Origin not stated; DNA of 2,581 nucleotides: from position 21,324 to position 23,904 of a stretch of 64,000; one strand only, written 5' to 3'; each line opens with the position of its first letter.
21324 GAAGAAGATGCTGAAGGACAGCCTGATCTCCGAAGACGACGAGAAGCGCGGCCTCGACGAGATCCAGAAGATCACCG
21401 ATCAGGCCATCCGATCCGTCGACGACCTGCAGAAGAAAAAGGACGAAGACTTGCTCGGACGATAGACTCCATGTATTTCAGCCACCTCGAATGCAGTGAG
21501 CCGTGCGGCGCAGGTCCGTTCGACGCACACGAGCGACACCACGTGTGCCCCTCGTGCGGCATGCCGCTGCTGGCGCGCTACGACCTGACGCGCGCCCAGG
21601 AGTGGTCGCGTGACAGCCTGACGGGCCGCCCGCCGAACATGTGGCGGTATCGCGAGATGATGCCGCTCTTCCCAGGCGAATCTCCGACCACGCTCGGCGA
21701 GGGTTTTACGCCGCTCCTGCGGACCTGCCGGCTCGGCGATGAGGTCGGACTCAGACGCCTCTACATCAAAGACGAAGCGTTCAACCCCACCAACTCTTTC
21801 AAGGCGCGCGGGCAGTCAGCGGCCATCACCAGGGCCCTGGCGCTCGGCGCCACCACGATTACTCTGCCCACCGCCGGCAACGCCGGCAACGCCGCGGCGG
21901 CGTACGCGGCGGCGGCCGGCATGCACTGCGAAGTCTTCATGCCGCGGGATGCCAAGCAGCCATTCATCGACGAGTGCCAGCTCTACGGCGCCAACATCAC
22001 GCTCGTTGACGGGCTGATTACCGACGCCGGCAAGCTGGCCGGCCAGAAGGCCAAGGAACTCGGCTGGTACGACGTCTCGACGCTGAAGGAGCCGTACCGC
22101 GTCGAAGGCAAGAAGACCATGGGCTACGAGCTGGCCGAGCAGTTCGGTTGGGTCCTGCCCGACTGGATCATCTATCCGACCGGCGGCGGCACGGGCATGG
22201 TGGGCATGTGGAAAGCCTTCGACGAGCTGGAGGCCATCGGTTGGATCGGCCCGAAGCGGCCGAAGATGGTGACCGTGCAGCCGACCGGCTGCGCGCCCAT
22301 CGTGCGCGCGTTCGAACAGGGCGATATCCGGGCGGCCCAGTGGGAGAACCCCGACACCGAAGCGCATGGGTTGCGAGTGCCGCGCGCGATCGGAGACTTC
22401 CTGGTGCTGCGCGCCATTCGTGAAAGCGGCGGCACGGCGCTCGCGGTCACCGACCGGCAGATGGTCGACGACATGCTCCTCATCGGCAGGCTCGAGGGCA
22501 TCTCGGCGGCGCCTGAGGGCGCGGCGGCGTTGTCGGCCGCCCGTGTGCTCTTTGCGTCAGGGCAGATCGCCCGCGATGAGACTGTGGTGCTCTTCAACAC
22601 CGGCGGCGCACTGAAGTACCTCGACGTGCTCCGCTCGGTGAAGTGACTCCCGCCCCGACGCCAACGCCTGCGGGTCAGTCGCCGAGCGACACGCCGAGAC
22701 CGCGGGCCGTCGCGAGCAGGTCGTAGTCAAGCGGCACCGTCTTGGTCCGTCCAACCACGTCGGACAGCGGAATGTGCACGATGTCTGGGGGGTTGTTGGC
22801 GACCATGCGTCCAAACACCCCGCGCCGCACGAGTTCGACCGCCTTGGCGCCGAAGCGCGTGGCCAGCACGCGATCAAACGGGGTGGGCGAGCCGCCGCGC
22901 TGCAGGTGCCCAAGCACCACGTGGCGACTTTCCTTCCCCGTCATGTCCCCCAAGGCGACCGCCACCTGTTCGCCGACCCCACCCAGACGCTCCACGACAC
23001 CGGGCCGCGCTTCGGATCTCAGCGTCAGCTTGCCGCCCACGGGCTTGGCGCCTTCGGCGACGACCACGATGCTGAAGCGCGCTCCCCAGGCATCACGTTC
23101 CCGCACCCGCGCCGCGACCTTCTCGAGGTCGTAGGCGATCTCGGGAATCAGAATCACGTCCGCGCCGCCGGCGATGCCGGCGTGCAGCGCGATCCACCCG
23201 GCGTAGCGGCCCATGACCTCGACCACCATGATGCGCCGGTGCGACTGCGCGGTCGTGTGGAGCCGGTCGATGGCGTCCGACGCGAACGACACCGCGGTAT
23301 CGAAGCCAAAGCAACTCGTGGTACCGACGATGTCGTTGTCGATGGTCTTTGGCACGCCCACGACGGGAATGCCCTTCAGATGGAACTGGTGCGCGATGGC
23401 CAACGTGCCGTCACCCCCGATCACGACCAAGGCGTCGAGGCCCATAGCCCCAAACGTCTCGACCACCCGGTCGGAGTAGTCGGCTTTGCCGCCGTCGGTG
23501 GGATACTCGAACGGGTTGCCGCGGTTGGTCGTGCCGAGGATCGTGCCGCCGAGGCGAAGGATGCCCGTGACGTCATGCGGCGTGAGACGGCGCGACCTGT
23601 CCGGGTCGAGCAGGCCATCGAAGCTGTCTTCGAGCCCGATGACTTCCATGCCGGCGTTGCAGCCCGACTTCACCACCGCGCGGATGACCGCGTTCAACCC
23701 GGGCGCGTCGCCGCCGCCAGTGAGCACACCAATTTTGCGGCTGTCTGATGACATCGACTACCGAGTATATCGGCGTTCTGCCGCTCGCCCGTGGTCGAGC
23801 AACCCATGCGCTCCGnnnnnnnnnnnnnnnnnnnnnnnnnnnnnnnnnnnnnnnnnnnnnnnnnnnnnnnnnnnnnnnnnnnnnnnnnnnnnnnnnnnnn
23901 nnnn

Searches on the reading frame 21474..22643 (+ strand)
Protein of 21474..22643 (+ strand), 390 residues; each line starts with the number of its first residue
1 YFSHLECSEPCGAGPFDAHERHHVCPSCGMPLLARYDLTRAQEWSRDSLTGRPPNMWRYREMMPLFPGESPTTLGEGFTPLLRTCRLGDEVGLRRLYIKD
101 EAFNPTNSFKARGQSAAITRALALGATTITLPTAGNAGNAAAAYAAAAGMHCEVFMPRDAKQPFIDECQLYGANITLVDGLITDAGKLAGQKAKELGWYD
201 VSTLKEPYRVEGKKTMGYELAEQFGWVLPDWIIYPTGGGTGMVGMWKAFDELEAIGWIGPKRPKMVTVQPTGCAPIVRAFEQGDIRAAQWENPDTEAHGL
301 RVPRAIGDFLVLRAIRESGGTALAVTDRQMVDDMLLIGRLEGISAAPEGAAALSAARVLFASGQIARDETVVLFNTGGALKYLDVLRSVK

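Call 92: search_protein_families(library=pfam, proteins=[window:21474-22643:+], max_evalue=0.00001)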
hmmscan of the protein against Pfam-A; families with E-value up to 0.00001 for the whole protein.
window:21474-22643:+ (390 aa): 1 family
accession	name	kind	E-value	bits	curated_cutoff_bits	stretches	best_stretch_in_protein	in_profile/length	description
PF00291.31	PALP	-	1.6e-73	248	35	1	73-377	2-295/295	Pyridoxal-phosphate dependent enzyme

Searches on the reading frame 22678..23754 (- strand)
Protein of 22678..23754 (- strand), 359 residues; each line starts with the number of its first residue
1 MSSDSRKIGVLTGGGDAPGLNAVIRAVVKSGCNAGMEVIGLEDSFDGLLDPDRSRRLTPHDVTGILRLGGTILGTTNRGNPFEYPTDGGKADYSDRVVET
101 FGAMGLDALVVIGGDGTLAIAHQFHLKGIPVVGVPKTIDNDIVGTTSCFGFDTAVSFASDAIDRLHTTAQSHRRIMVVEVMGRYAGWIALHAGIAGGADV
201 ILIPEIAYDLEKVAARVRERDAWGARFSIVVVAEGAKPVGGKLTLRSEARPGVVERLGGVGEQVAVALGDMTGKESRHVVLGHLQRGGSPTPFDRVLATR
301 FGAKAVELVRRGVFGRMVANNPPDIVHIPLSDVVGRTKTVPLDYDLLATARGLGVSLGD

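Call 92: search_protein_families(library=pfam, proteins=[window:22678-23754:-], max_evalue=0.00001)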
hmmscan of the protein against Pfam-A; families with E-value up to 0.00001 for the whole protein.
window:22678-23754:- (359 aa): 2 families
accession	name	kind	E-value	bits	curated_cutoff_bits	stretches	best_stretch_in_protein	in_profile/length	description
PF00365.25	PFK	-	7.3e-106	354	30.9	1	7-309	1-277/277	Phosphofructokinase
PF01513.26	NAD_kinase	-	3.5e-06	27.8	25.5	1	93-135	60-103/130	ATP-NAD kinase N-terminal domain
